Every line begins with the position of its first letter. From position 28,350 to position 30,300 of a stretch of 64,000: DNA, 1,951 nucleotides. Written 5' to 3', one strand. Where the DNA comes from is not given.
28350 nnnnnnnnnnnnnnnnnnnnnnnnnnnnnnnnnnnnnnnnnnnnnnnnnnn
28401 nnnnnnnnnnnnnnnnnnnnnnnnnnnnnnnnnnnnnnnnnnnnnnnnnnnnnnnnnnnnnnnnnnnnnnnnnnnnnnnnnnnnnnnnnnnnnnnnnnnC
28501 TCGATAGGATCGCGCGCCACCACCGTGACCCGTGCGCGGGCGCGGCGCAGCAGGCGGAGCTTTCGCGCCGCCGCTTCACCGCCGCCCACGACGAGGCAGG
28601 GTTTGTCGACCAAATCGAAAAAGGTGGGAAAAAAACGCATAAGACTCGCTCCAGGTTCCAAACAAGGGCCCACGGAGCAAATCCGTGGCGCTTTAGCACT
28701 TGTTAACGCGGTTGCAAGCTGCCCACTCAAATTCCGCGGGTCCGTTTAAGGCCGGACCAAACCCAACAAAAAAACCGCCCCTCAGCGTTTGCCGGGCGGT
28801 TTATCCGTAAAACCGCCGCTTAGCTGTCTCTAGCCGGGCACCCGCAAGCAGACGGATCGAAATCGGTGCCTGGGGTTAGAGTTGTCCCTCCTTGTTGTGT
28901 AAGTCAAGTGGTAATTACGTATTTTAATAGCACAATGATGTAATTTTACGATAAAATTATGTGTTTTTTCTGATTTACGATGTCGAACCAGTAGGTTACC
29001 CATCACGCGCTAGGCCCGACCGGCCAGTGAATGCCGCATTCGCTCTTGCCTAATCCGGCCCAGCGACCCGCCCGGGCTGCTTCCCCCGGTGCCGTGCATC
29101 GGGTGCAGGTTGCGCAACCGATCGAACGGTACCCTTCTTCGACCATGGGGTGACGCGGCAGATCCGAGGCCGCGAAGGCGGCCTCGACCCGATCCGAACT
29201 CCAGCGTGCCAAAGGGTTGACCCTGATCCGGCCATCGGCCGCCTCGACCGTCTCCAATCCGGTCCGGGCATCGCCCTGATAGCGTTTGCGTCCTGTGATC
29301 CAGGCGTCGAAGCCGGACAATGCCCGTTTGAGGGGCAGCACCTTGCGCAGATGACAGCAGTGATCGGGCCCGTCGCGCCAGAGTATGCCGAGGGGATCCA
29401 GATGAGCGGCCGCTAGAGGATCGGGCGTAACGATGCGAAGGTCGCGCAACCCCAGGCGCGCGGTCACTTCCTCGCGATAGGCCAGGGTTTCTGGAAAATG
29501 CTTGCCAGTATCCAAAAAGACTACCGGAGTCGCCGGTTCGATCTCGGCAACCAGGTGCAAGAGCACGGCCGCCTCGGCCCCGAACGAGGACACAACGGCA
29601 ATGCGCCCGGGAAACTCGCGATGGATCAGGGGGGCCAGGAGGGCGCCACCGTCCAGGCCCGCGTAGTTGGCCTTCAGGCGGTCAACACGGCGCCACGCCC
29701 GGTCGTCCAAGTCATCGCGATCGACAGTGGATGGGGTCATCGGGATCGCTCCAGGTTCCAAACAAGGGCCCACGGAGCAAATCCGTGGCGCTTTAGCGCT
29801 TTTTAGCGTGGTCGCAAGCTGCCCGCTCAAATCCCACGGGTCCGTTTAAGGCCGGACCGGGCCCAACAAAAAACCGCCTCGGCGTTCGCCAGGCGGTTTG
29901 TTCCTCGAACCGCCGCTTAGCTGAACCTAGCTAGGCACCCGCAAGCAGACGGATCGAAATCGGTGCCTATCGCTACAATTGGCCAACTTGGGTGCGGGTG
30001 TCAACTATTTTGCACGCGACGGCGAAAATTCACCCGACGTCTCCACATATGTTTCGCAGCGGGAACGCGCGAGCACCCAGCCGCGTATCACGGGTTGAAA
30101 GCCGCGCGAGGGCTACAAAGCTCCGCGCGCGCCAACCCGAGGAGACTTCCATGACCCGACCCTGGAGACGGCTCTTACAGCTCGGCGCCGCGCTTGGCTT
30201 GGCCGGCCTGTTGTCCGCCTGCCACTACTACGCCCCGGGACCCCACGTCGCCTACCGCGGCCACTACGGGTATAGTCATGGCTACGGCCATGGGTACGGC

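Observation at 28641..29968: Duplicated ~225-nt structured 5' leader with terminator/antiterminator logic in front of both sulfate-assimilation transcription units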

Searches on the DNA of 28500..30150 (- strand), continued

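Call 46: search_with_rna_model(model_id=R1, sources=[window, L001, L002, L003, L004, L005, L006, L010, L011, L014, L015, L016, L018, L020, L024, L037, L038, L043, L046, L049], max_evalue=10, show_alignments=0)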
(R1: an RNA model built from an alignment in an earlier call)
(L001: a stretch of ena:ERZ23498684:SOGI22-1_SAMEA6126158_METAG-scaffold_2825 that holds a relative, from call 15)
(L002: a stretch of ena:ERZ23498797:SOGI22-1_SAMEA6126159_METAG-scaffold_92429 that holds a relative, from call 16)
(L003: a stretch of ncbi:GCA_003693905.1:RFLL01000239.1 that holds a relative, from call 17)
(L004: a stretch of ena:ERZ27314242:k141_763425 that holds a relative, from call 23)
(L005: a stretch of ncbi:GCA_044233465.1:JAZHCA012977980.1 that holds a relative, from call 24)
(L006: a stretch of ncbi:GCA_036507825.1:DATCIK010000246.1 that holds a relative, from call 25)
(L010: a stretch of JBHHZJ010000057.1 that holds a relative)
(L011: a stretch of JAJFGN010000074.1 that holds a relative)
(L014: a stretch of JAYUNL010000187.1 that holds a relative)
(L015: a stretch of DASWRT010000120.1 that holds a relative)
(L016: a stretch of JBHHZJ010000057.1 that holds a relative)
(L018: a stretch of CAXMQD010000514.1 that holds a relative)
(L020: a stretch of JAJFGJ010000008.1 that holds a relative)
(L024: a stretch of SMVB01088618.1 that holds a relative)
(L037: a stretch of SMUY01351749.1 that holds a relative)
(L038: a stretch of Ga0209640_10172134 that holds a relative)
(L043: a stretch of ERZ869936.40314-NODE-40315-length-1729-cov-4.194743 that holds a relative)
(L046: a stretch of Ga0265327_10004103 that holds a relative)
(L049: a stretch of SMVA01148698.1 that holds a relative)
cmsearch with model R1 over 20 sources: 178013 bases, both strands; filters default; matches with E-value up to 10: 51.
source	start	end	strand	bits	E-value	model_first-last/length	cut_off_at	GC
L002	1076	1139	+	83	7e-15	1-64/64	no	0.59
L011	6825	6888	+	81.6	1.4e-14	1-64/64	no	0.53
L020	3844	3908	-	81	1.8e-14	1-64/64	no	0.58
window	29907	29970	-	80.5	2.3e-14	1-64/64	no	0.58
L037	3339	3401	+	79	4.6e-14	1-64/64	no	0.65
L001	1799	1863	+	78.2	6.5e-14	1-64/64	no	0.6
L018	4829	4891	+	78.1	7.1e-14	1-64/64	no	0.62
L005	298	361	+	76.5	1.5e-13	1-64/64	no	0.58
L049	9623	9685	+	76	1.8e-13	1-64/64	no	0.59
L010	529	591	+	75.4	2.5e-13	1-64/64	no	0.62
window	28810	28873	-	75.2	2.7e-13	1-64/64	no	0.62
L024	246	309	+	75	2.9e-13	1-64/64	no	0.61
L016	5018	5080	+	75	3e-13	1-64/64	no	0.63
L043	1253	1317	+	74.5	3.8e-13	1-64/64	no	0.65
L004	2659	2722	+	72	1.2e-12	1-64/64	no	0.64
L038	1375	1438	+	70.7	2.2e-12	1-64/64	no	0.61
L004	3707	3769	+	68.5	6e-12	1-64/64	no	0.65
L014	301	361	+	59.5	3.9e-10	1-64/64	no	0.57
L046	2519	2585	-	59.3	4.3e-10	1-64/64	no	0.61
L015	1216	1282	-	56.5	1.6e-09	1-64/64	no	0.66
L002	1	23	+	20.7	0.028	42-64/64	5'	0.61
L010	3807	3852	-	15.5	0.32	1-64/64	no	0.72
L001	5078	5159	-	14.2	0.56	1-64/64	no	0.61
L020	3826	3881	+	14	0.63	1-64/64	no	0.57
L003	5079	5138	+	13.3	0.85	1-64/64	no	0.63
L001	890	946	+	12.8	1.1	1-64/64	no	0.58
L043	1388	1444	+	12.6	1.2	1-64/64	no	0.6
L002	1102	1157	-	12.5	1.3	1-64/64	no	0.61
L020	625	670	+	12.4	1.3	1-64/64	no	0.72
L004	2806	2862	+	12.2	1.5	1-64/64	no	0.58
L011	6851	6906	-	12.1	1.5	1-64/64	no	0.57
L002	87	146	+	12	1.6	1-64/64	no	0.63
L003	3840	3899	+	12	1.6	1-64/64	no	0.67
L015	3469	3535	+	11.7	1.8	1-64/64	no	0.67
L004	3850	3909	+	11.6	1.9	1-64/64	no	0.6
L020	3719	3778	-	11.3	2.2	1-64/64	no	0.6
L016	3099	3137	-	10.8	2.8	4-37/64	no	0.59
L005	324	379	-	10.7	3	1-64/64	no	0.62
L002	1205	1253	+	10.2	3.6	1-54/64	3'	0.59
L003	643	671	+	10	4.1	5-36/64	no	0.79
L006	1003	1061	+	9.9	4.2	1-64/64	no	0.68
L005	427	486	+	9.3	5.5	1-64/64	no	0.6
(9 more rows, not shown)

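Call 68: search_rna_families(source=window, start=28795, end=28885, threshold=evalue, max_evalue=10, show_alignments=2)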
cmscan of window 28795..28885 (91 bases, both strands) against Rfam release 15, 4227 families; matches with E-value up to 10: 0.
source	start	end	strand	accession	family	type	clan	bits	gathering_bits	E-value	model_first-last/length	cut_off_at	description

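Call 89: search_rna_families(source=L003, start=4830, end=5080, threshold=evalue, max_evalue=10, show_alignments=1)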
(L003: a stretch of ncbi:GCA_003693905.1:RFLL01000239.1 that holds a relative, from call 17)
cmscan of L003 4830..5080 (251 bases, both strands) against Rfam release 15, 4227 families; matches with E-value up to 10: 2.
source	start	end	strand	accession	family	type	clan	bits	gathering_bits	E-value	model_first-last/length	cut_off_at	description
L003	4880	4940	+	RF03907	mir-4428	Gene; miRNA;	-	19.1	90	0.44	1-73/73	no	mir-4428 microRNA precursor family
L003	4963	5001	+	RF02357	RNaseP-T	Gene; ribozyme;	CL00002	11.3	60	2.4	73-113/208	no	RNaseP truncated form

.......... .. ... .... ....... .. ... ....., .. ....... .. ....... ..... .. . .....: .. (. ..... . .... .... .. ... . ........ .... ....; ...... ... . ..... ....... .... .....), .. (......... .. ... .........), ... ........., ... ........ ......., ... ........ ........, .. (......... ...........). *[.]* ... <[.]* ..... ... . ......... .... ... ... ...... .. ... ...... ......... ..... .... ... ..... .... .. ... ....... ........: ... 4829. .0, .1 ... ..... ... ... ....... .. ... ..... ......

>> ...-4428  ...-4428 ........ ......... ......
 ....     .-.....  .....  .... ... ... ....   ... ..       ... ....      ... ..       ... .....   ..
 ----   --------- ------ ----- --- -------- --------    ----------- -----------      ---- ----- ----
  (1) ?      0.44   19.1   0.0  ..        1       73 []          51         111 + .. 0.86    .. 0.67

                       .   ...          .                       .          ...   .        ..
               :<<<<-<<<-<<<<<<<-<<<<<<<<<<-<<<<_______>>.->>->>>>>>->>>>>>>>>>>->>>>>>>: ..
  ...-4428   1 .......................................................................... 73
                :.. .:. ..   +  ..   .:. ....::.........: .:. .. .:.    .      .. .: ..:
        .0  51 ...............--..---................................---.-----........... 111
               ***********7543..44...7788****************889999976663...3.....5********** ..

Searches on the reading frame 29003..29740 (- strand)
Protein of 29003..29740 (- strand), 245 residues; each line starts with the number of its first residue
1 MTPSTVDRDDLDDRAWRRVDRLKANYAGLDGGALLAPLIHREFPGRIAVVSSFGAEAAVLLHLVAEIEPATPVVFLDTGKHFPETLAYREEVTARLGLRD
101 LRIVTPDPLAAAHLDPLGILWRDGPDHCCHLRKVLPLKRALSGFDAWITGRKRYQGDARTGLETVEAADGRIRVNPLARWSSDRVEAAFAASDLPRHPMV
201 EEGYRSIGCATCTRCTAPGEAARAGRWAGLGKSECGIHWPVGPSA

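Call 9: search_protein_families(library=ncbifam, proteins=[window:29003-29740:-])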
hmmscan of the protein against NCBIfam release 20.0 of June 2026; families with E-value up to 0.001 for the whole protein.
window:29003-29740:- (245 aa): 14 families
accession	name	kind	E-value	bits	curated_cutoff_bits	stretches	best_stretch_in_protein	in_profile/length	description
NF002537.0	PRK02090.1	equivalog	1.9e-76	256.9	154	1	17-239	14-239/244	phosphoadenylyl-sulfate reductase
TIGR00434.1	cysH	subfamily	1.8e-53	181.6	165.1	1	41-238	10-213/214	phosophoadenylyl-sulfate reductase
TIGR02055.1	APS_reductase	subfamily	4.5e-50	170.2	235.3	1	52-237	1-194/194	adenylylsulfate reductase, thioredoxin dependent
TIGR02057.1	PAPS_reductase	equivalog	5.1e-43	147.5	254.2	1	41-238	22-224/224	phosphoadenosine phosphosulfate reductase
TIGR00424.1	APS_reduc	equivalog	4.3e-23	81.6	553.2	1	46-238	117-323/464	5'-adenylylsulfate reductase, thioredoxin-independent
NF010367.0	PRK13795.1-2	equivalog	8e-11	41.1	456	1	47-213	245-416/584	hypothetical protein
NF006327.0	PRK08557.1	equivalog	6.5e-09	35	366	1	48-213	185-355/415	hypothetical protein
NF003587.0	PRK05253.1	subfamily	2.7e-08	33.4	195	1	46-159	29-143/301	sulfate adenylyltransferase subunit CysD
NF010368.0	PRK13795.1-3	equivalog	4.9e-08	31.7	588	1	46-213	249-421/635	hypothetical protein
NF006351.0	PRK08576.1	equivalog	3.6e-07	29.1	290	1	47-213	237-402/436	hypothetical protein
TIGR02039.1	CysD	subfamily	4.8e-07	29.7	396.6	1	49-160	24-136/294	sulfate adenylyltransferase, small subunit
NF009214.0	PRK12563.1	equivalog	4e-06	26.5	413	1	49-160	47-159/317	sulfate adenylyltransferase subunit CysD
NF010369.0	PRK13795.1-4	equivalog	4e-05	22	1086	1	46-213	253-429/633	hypothetical protein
NF010366.0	PRK13795.1-1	equivalog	0.00031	19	745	1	41-213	265-444/667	hypothetical protein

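Call 13: find_homologous_proteins(query=window:29003-29740:-, max_evalue=1e-40)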
Query window:29003-29740:- (245 aa): 6699 proteins with E <= 1e-40 among 8000 candidates; the best 120 are listed.
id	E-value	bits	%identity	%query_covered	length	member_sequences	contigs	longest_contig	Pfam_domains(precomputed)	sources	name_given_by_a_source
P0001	1.5e-163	560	100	100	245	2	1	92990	PF01507.26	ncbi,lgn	-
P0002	4.6e-118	411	78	93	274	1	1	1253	PF01507.26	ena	-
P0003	1.2e-113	397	76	91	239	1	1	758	PF01507.26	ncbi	-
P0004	1.3e-111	390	75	89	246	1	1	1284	PF01507.26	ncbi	-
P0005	5.1e-107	375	72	91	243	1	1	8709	PF01507.26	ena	-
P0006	9.7e-102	358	75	83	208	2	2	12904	PF01507.26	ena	-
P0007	2.8e-99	350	69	89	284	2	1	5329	PF01507.26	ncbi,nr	ncbi:MAG: phosphoadenylyl-sulfate reductase [Alphaproteobacteria bacterium]|nr:MAG: phosphoadenylyl-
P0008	9.1e-99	348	66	96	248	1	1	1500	PF01507.26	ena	-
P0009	4.0e-98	346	66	95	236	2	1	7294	PF01507.26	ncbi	ncbi:MAG TPA: phosphoadenylyl-sulfate reductase [Kiloniellales bacterium]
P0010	9.1e-95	335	69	89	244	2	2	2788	PF01507.26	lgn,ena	-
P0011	2.5e-94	334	65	93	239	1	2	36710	PF01507.26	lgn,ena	-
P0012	2.7e-94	333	66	92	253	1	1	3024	PF01507.26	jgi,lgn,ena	-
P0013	3.6e-94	333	66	91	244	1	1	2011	PF01507.26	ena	-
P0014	3.6e-94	333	66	93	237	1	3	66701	PF01507.26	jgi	jgi:phosphoadenosine phosphosulfate reductase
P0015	7.9e-94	332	64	90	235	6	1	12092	PF01507.26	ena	-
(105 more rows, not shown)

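Call 15: find_encoding_contigs(protein=P0005, flank=5000, max_places=3)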
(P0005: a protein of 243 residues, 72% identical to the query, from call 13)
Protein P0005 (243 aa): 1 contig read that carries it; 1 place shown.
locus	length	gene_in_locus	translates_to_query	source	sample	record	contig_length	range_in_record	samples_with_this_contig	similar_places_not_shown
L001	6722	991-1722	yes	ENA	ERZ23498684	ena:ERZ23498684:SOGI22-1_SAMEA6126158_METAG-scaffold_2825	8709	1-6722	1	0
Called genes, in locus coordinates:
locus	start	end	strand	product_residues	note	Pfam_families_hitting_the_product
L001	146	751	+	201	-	PF00857:Isochorismatase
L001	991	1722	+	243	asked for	PF01507:PAPS_reduct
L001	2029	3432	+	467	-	PF13241:NAD_binding_7, PF14824:Sirohm_synth_M (weak), PF10414:CysG_dimeriser, PF00590:TP_methylase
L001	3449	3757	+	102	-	PF11011:DUF2849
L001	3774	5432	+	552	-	PF03460:NIR_SIR_ferr, PF01077:NIR_SIR, PF03460:NIR_SIR_ferr, PF01077:NIR_SIR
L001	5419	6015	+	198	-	PF06073:DUF934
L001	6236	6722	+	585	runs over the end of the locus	PF00072:Response_reg, PF00512:HisKA, PF02518:HATPase_c, PF00072:Response_reg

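Call 16: find_encoding_contigs(protein=P0002, flank=2000, max_places=3)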
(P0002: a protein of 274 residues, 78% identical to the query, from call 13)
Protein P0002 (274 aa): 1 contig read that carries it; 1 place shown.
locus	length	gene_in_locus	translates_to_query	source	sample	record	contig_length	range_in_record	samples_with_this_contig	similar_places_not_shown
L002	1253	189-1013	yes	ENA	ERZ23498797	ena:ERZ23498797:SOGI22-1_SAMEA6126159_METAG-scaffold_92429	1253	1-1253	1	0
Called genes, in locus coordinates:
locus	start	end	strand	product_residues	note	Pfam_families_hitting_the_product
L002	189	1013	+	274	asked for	PF01507:PAPS_reduct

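Call 17: find_encoding_contigs(protein=P0007, flank=5000, max_places=3)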
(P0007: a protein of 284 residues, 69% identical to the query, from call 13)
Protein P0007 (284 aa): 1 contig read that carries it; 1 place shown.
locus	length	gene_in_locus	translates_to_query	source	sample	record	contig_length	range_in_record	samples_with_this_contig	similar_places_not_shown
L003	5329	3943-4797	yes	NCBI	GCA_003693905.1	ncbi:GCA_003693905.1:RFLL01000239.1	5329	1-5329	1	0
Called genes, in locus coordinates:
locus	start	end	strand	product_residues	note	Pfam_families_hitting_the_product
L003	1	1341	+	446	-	PF12804:NTP_transf_3, PF25084:LbH_EIF2B (faint), PF25087:GMPPB_C (faint), PF00132:Hexapep, PF14602:Hexapep_2 (weak)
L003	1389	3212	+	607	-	PF13522:GATase_6, PF13537:GATase_7, PF01380:SIS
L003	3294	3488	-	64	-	-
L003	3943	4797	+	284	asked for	PF01507:PAPS_reduct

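Call 23: find_encoding_contigs(protein=P0006, flank=3000, max_places=3)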
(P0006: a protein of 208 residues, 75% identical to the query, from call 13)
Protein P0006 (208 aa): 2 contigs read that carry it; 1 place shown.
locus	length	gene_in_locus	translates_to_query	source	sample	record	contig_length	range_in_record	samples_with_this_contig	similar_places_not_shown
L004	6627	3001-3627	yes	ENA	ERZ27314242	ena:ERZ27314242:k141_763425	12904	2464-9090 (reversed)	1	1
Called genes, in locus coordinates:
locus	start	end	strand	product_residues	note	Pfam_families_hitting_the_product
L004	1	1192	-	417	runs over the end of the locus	PF00817:IMS, PF11798:IMS_HHH (weak), PF21999:IMS_HHH_1 (weak), PF11799:IMS_C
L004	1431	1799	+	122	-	PF00216:Bac_DNA_binding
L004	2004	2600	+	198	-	PF00857:Isochorismatase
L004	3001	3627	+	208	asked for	PF01507:PAPS_reduct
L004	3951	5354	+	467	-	PF13241:NAD_binding_7, PF14824:Sirohm_synth_M, PF10414:CysG_dimeriser, PF00590:TP_methylase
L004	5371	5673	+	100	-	PF11011:DUF2849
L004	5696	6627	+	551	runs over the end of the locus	PF03460:NIR_SIR_ferr, PF01077:NIR_SIR, PF03460:NIR_SIR_ferr, PF01077:NIR_SIR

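Call 24: find_encoding_contigs(protein=P0004, flank=2000, max_places=2)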
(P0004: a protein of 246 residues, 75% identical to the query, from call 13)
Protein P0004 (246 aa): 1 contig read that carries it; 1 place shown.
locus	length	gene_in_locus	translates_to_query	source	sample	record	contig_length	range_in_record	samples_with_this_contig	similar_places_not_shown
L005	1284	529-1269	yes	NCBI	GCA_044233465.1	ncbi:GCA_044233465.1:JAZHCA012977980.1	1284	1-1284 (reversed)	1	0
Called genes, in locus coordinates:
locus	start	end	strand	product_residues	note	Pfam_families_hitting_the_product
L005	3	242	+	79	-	?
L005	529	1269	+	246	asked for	PF01507:PAPS_reduct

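Call 25: find_encoding_contigs(protein=P0009, flank=3000, max_places=2)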
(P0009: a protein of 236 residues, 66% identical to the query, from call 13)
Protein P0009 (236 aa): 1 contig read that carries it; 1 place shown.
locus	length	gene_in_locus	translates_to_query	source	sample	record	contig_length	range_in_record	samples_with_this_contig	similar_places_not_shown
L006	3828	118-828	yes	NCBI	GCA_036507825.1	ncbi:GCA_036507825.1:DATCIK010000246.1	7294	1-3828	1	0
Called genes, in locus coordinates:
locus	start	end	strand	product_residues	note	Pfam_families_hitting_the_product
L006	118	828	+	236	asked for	PF01507:PAPS_reduct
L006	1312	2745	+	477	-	PF00115:COX1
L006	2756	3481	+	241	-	PF02433:FixO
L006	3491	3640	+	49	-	PF05545:FixQ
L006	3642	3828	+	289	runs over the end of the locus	PF14715:FixP_N, PF13442:Cytochrome_CBB3, PF00034:Cytochrom_C, PF13442:Cytochrome_CBB3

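Call 26: find_encoding_contigs(protein=P0001, flank=1000, max_places=3)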
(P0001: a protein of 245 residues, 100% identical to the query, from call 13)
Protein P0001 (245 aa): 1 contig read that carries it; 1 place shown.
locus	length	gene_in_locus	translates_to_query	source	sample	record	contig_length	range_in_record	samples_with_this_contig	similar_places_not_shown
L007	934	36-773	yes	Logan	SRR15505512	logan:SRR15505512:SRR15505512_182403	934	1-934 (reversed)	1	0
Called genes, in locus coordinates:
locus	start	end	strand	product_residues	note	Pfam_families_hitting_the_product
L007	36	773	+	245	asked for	PF01507:PAPS_reduct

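Call 63: list_cluster_members(proteins=[P0001])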
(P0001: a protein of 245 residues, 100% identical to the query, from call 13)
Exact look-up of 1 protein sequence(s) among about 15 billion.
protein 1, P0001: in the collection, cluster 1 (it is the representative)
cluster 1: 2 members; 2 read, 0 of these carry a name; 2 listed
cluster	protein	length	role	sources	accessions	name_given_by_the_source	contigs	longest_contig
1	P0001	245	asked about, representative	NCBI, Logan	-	-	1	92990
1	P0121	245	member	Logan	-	-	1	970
